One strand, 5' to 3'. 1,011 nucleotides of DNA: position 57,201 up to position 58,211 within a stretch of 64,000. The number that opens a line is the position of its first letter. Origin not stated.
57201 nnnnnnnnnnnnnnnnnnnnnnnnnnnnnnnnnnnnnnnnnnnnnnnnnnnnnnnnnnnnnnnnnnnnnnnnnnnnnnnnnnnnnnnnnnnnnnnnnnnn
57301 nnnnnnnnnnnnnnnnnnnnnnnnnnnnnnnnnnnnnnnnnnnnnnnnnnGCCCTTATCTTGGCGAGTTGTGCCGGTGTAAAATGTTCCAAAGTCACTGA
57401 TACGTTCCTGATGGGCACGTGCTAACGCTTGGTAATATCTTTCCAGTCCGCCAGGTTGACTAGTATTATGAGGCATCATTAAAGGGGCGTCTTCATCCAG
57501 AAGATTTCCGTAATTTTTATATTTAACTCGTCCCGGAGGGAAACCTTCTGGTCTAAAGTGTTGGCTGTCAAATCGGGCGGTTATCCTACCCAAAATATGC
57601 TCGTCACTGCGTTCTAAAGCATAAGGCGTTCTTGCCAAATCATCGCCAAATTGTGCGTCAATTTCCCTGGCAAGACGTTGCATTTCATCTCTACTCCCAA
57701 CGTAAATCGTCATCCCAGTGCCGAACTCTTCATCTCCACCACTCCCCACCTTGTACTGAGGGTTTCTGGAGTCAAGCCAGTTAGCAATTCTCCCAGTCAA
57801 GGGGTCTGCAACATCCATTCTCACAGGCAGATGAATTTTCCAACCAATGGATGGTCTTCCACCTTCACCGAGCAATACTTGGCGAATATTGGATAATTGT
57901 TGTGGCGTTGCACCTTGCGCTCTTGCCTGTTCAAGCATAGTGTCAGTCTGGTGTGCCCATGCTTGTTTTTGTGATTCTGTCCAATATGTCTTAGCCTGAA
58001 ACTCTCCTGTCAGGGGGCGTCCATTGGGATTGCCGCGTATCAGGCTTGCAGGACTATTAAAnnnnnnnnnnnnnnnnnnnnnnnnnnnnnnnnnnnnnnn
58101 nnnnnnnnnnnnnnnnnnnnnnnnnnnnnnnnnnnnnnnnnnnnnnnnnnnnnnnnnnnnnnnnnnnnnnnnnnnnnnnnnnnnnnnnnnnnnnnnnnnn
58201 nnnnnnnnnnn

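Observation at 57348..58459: Repeat-rich 341-aa orphan protein in an AT-richer context, encoded with ~84-bp DNA tandem repeats and flanked by a 15-bp tandem repeat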

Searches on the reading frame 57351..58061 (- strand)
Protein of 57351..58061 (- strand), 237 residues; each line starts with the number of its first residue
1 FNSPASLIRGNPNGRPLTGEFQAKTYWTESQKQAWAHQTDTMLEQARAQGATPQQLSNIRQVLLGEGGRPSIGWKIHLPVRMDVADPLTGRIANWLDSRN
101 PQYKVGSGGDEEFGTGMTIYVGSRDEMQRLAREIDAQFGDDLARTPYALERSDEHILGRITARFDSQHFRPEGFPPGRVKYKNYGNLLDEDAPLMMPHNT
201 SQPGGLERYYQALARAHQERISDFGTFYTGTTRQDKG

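Call 22: search_protein_representatives(protein=window:57351-58061:-)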
Query: 237 residues. Proteins with E-value up to 0.001 (for the whole library): 108; up to 1e-10: 19; up to 1e-30: 1. The best 108 are listed.
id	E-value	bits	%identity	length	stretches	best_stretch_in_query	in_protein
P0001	2.4e-159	544.9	100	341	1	1-237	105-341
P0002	4.8e-21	92.2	41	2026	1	68-233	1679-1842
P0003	2.2e-17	80.1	45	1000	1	68-177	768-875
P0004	2.5e-17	80.0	50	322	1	68-172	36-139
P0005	2.3e-16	76.8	35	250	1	3-232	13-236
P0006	4.5e-16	75.9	33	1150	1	19-233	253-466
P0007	2.7e-14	70.1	40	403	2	72-169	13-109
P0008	3.0e-14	69.9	34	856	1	58-236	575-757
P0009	1.6e-13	67.5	34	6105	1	66-232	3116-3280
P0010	1.9e-13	67.3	35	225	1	68-232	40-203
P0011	4.9e-13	65.9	32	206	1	68-235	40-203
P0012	1.0e-12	64.9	41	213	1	72-173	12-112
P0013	1.3e-11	61.3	36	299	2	72-174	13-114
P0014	1.3e-11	61.2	28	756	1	65-226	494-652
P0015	3.0e-11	60.0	38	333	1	66-166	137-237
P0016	5.2e-11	59.3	33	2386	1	71-231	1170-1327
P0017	5.3e-11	59.3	34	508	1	64-236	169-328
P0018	5.4e-11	59.2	35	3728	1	54-232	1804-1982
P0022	2.2e-10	57.3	33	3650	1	52-232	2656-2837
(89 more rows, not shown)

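Call 26: search_protein_families(library=pfam, proteins=[P0002, P0003, P0004, P0005, P0006, P0007, P0008, P0010, P0014, P0017], max_evalue=0.01)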
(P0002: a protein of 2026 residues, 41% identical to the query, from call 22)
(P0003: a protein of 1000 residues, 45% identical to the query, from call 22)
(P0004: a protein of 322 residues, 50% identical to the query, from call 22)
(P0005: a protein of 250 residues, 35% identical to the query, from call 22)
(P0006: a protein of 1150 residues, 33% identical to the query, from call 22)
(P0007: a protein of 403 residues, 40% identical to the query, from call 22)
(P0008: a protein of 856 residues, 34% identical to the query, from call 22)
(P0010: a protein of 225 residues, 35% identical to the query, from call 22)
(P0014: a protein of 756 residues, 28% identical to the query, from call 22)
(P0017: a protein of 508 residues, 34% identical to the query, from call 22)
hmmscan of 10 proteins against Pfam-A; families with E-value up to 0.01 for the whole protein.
P0002 (2026 aa): 0 families

P0003 (1000 aa): 1 family
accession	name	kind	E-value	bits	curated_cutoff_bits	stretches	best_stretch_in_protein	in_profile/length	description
PF25816.1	RamC_N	-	2.7e-05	24.2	27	1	766-838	28-113/191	RamC, N-terminal domain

P0004 (322 aa): 0 families

P0005 (250 aa): 1 family
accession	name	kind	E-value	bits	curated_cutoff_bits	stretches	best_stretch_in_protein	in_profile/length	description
PF25816.1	RamC_N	-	0.0012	18.7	27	0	76-111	34-69/191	RamC, N-terminal domain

P0006 (1150 aa): 1 family
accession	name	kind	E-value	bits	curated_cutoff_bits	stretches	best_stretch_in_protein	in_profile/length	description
PF25816.1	RamC_N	-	0.0015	18.5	27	0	299-375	28-118/191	RamC, N-terminal domain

P0007 (403 aa): 0 families

P0008 (856 aa): 1 family
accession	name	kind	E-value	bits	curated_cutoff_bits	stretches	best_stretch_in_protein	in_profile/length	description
PF15372.11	DUF4600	-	0.003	18.3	27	1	28-120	18-102/128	Domain of unknown function (DUF4600)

P0010 (225 aa): 1 family
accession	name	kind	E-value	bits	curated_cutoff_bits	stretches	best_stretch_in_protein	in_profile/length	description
PF25816.1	RamC_N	-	0.00013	22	27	1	43-117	33-120/191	RamC, N-terminal domain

P0014 (756 aa): 2 families
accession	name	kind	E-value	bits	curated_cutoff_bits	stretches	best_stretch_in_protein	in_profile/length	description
PF13688.12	Reprolysin_5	-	0.0016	19.1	27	1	162-200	143-187/196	Metallo-peptidase family M12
PF13574.12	Reprolysin_2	-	0.004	17.5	27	1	128-181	95-146/195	Metallo-peptidase family M12B Reprolysin-like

P0017 (508 aa): 1 family
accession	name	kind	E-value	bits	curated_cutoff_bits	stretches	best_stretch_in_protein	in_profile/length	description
PF03979.19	Sigma70_r1_1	-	0.00022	21.6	22.5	1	399-460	4-65/81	Sigma-70 factor, region 1.1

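Call 34: list_cluster_members(proteins=[P0002, P0003, P0004, P0005, P0006, P0007, P0008, P0009, P0010, P0011])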
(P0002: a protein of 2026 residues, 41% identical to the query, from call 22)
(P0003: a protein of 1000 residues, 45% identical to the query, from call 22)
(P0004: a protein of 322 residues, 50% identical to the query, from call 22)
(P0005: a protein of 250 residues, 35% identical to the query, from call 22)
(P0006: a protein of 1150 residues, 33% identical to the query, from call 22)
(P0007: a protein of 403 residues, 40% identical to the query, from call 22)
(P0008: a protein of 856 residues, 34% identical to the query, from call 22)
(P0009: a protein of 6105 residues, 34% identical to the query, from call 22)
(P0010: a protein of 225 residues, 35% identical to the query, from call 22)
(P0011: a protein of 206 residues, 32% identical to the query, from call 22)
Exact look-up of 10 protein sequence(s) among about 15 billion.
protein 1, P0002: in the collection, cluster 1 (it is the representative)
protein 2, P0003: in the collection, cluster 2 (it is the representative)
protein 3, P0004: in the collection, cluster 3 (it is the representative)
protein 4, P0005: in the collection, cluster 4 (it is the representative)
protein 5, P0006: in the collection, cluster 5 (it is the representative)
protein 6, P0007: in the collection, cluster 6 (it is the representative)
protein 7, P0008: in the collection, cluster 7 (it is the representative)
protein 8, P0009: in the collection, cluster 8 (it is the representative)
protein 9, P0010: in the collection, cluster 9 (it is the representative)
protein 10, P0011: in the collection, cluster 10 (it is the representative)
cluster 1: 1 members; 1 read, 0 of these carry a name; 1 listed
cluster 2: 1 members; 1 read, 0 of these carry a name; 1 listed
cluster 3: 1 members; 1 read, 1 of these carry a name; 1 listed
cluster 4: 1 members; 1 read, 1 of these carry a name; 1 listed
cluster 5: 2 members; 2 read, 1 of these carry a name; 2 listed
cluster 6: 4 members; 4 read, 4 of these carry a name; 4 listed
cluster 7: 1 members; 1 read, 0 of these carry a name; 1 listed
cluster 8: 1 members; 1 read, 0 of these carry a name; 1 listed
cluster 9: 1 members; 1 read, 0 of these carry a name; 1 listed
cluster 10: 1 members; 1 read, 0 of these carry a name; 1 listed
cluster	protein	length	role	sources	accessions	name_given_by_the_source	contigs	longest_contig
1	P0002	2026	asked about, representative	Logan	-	-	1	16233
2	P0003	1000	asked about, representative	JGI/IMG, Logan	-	-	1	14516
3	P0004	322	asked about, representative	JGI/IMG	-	hypothetical protein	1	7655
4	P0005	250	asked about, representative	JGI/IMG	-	hypothetical protein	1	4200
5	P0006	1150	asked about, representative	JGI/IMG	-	-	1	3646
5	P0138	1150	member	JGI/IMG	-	hypothetical protein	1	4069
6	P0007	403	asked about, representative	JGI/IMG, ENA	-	hypothetical protein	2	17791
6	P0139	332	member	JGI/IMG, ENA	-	hypothetical protein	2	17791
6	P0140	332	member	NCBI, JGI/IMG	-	hypothetical protein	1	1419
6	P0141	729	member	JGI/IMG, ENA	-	hypothetical protein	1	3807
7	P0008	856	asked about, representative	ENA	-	-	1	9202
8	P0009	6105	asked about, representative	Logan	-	-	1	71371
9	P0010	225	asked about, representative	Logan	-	-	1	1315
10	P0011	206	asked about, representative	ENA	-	-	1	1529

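Call 52: search_protein_families(library=pfam, proteins=[P0018, P0022, P0016], max_evalue=0.001)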
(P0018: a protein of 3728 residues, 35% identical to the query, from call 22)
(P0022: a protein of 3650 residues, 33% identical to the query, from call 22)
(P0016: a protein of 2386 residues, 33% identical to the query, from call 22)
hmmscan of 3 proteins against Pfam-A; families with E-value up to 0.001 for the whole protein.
P0018 (3728 aa): 1 family
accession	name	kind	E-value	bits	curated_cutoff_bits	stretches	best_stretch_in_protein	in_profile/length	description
PF18927.5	CrtO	-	4.8e-11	43.5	27.3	1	965-1044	45-118/123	Glycosyl-4,4'-diaponeurosporenoate acyltransferase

P0022 (3650 aa): 0 families

P0016 (2386 aa): 1 family
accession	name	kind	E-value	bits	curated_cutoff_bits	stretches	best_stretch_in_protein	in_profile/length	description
PF25816.1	RamC_N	-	0.00065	19.7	27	0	1168-1206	31-69/191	RamC, N-terminal domain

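Call 55: find_encoding_contigs(protein=P0002, flank=8000, max_places=2)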
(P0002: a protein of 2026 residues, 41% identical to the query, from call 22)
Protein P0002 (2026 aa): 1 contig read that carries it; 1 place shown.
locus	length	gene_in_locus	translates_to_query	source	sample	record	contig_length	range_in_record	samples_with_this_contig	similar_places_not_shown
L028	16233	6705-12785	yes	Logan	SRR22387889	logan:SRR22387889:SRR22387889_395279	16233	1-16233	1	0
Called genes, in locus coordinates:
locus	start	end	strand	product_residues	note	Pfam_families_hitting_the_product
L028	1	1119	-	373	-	?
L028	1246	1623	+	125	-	PF05635:23S_rRNA_IVP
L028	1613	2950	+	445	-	PF00486:Trans_reg_C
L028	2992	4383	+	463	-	PF18895:T4SS_pilin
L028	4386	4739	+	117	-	PF18895:T4SS_pilin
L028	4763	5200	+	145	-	PF18895:T4SS_pilin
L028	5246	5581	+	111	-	PF18895:T4SS_pilin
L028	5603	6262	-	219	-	-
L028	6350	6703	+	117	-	-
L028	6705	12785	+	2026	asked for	-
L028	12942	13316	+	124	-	PF05635:23S_rRNA_IVP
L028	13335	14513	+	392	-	PF12666:PrgI, PF13620:CarboxypepD_reg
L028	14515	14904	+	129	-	PF05635:23S_rRNA_IVP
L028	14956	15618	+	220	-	PF26593:TraC-like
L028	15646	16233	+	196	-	?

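Call 56: find_encoding_contigs(protein=P0009, flank=10000, max_places=1)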
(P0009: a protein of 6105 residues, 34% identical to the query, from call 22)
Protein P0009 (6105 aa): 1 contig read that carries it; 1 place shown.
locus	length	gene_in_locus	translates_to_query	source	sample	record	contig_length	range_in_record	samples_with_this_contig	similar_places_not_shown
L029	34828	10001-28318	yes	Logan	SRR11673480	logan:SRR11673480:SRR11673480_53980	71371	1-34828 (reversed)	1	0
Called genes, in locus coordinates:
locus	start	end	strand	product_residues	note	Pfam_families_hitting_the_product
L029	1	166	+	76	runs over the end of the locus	-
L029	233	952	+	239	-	-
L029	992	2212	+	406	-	PF13252:Phage_capsid_3 (faint)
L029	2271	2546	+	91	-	-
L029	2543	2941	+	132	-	-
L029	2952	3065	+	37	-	-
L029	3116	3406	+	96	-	-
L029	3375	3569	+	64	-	-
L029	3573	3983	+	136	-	-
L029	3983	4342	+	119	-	PF06210:DUF1003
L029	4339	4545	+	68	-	-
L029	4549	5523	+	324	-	-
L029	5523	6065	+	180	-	-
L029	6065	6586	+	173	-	-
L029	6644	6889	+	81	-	-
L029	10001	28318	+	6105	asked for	PF14216:DUF4326, PF02481:DNA_processg_A, PF00454:PI3_PI4_kinase (weak), PF00580:UvrD-helicase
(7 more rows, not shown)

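Call 57: find_encoding_contigs(protein=P0003, flank=10000, max_places=1)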
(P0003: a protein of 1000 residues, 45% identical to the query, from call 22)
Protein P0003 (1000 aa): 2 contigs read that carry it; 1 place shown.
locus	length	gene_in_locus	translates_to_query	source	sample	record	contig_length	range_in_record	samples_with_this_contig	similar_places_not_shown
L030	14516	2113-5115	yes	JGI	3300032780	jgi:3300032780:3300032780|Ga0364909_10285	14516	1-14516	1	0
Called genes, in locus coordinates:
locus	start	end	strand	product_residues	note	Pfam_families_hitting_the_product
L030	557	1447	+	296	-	PF03734:YkuD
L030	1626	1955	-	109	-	-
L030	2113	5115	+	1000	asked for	-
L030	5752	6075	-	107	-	-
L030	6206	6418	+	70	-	-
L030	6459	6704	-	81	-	-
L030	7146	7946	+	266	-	PF12158:DUF3592 (faint)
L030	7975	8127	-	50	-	-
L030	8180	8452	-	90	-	-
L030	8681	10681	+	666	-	PF00069:Pkinase, PF07714:PK_Tyr_Ser-Thr, PF13424:TPR_12, PF24885:TPR_NPHP3, PF13424:TPR_12, PF24885:TPR_NPHP3, PF13424:TPR_12, PF13374:TPR_10, +18 more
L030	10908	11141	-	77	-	PF04014:MazE_antitoxin (weak)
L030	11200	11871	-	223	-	PF00072:Response_reg, PF00486:Trans_reg_C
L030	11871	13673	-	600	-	PF00989:PAS, PF13426:PAS_9 (weak), PF08447:PAS_3, PF00989:PAS, PF08448:PAS_4, PF13426:PAS_9, PF00512:HisKA, PF02518:HATPase_c, +1 more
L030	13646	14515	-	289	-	?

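Call 58: find_encoding_contigs(protein=P0005, flank=10000, max_places=1)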
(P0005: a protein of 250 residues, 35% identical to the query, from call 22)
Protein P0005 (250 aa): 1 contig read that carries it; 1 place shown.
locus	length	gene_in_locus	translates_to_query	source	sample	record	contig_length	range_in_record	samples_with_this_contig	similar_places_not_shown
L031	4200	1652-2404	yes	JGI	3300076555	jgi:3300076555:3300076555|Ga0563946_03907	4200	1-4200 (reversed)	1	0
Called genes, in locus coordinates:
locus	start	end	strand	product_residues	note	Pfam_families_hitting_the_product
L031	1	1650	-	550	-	?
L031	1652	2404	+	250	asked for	-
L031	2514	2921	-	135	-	PF01850:PIN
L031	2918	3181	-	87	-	PF02604:PhdYeFM_antitox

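Call 59: find_encoding_contigs(protein=P0007, flank=8000, max_places=1)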
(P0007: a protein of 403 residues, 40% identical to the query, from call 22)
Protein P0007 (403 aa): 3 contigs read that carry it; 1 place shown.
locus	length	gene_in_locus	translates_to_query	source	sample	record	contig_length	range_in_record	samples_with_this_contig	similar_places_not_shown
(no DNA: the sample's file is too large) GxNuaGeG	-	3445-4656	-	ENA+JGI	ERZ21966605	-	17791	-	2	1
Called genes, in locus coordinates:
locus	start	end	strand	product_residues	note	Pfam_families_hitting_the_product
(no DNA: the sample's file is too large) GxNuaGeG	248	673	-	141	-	PF01196:Ribosomal_L17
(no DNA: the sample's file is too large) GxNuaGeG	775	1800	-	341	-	PF01193:RNA_pol_L, PF01000:RNA_pol_A_bac, PF03118:RNA_pol_A_CTD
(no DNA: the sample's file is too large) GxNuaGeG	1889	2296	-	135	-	PF00411:Ribosomal_S11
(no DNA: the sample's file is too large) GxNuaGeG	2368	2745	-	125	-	PF00416:Ribosomal_S13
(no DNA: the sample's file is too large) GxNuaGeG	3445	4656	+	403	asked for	-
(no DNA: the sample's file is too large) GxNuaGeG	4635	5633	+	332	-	-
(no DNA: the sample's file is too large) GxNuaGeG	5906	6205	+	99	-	-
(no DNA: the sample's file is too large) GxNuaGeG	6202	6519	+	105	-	-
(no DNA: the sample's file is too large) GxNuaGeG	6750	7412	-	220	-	PF00406:ADK, PF13207:AAA_17, PF05191:ADK_lid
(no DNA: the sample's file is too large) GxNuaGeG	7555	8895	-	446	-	PF00344:SecY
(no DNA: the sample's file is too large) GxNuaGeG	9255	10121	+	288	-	-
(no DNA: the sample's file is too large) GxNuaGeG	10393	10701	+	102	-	PF14384:BrnA_antitoxin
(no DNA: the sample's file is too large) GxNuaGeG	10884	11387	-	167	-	PF00828:Ribosomal_L27A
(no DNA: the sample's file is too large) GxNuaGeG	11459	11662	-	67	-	PF00327:Ribosomal_L30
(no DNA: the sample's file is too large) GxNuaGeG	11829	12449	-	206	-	PF00333:Ribosomal_S5, PF03719:Ribosomal_S5_C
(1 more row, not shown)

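Call 61: find_encoding_contigs(protein=P0018, flank=8000, max_places=1)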
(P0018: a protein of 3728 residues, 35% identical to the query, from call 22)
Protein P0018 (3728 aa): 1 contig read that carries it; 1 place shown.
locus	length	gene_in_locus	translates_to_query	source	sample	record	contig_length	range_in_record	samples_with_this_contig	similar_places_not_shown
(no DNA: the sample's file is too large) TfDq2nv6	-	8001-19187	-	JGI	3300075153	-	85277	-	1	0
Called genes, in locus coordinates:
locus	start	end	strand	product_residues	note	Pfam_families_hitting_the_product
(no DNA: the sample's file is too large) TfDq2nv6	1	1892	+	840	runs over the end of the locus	PF02518:HATPase_c, PF00204:DNA_gyraseB, PF01751:Toprim, PF00986:DNA_gyraseB_C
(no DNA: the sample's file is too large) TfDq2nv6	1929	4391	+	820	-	PF00521:DNA_topoisoIV, PF03989:DNA_gyraseA_C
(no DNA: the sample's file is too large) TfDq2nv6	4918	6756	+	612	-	PF13230:GATase_4 (weak), PF13522:GATase_6, PF13537:GATase_7, PF01380:SIS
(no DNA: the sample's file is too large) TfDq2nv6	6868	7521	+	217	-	PF00590:TP_methylase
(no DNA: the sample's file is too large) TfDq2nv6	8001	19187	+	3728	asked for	PF18927:CrtO (weak)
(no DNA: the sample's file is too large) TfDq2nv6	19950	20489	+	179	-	PF00156:Pribosyltran, PF14681:UPRTase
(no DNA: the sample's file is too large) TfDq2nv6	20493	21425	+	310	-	PF02729:OTCace_N, PF00185:OTCace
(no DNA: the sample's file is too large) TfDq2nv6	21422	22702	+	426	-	PF01979:Amidohydro_1, PF07969:Amidohydro_3 (weak), PF12890:DHOase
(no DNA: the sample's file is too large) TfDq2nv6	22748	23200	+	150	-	PF01927:Mut7-C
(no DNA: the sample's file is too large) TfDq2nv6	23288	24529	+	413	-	PF27218:MJ0043_C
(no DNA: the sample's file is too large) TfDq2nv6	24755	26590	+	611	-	PF25596:CPSase_L_D1, PF02655:ATP-grasp_3 (faint), PF02786:CPSase_L_D2, PF02222:ATP-grasp (weak), PF07478:Dala_Dala_lig_C, PF15632:ATPgrasp_Ter (weak), PF02142:MGS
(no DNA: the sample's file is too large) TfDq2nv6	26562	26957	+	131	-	PF01894:YjbQ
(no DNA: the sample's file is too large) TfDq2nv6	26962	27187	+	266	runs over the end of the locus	PF01149:Fapy_DNA_glyco, PF05833:NFACT_N (weak), PF06831:H2TH, PF06827:zf-FPG_IleRS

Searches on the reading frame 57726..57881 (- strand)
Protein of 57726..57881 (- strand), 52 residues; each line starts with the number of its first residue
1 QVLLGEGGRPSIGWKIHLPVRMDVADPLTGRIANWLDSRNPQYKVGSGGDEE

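Call 70: search_solved_structures(query=A4, max_evalue=10, show_alignments=3)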
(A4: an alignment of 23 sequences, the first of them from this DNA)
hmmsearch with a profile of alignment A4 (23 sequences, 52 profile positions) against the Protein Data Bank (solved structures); distinct sequences matched with E-value up to 10: 12.
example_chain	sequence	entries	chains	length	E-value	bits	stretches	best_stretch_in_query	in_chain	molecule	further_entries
8car_A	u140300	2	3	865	0.0063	19.6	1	10-49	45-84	Serine/threonine protein kinase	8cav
9wop_A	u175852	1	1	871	0.0068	19.5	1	8-44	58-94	Protein kinase domain-containing protein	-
9wj0_A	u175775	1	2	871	0.0068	19.5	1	8-44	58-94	Protein kinase domain-containing protein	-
8w7l_B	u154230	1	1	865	0.059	16.5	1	10-45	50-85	Protein kinase domain-containing protein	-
8w7a_A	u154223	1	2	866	0.059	16.5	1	10-45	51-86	Protein kinase domain-containing protein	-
8w7l_A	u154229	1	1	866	0.059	16.5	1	10-45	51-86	Protein kinase domain-containing protein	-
8w7j_A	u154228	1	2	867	0.059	16.5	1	10-45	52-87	Protein kinase domain-containing protein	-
8wgo_A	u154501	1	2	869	0.059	16.5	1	10-45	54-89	Protein kinase domain-containing protein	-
8sao_B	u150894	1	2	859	0.25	14.5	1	7-45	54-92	Class III lanthionine synthetase LanKC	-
8sap_A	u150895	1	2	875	0.25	14.4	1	7-45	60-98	Class III lanthionine synthetase LanKC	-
8sam_A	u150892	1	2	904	0.27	14.4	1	7-45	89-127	Class III lanthipeptide, Class III lanthionine synthetase LanKC fusion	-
3urh_A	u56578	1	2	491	0.51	13.4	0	28-47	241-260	Dihydrolipoyl dehydrogenase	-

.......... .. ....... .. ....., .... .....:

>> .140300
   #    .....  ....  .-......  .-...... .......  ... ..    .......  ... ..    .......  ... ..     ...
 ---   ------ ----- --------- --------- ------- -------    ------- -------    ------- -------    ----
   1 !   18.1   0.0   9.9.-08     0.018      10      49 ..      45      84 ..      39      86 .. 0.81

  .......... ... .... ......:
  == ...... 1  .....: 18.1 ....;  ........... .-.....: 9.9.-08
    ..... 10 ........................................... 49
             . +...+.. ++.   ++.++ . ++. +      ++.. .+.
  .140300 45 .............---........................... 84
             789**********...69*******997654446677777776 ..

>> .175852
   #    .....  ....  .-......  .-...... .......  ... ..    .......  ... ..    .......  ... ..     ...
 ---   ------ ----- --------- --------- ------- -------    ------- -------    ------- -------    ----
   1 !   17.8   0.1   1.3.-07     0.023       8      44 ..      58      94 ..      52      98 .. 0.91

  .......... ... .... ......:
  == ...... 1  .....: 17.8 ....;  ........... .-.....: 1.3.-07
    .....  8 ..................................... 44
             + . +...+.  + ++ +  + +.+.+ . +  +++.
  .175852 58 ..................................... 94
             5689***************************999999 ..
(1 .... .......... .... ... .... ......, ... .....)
